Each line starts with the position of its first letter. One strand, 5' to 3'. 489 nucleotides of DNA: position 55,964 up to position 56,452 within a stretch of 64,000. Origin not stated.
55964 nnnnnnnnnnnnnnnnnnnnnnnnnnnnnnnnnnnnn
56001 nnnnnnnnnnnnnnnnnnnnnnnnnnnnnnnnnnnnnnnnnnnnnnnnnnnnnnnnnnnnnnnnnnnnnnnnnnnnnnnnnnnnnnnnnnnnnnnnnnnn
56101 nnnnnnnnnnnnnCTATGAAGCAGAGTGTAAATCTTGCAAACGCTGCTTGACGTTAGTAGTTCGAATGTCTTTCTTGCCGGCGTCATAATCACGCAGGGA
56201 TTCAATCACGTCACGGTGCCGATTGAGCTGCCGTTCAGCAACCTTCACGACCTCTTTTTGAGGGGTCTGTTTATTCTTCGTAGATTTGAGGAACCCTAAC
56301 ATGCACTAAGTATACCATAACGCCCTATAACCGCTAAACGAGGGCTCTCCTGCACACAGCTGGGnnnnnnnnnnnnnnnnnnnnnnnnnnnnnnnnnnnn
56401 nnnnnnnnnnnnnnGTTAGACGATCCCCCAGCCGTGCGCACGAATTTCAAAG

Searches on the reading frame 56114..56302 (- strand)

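Call 7: search_protein_families(library=pfam, proteins=[window:56114-56302:-], max_evalue=0.1)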
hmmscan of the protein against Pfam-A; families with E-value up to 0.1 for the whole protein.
window:56114-56302:- (62 aa): 1 family
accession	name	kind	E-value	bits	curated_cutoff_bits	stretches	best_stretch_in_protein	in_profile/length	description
PF00512.31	HisKA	-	0.024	15.1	26.9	1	2-39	21-60/66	His Kinase A (phospho-acceptor) domain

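Call 28: search_protein_families(library=padloc, proteins=[window:56114-56302:-], max_evalue=0.01)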
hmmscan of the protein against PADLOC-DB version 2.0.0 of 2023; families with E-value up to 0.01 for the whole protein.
window:56114-56302:- (62 aa): 0 families

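Call 29: search_protein_families(library=ncbifam, proteins=[window:56114-56302:-], max_evalue=0.01)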
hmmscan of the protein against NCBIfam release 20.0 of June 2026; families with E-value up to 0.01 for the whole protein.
window:56114-56302:- (62 aa): 0 families
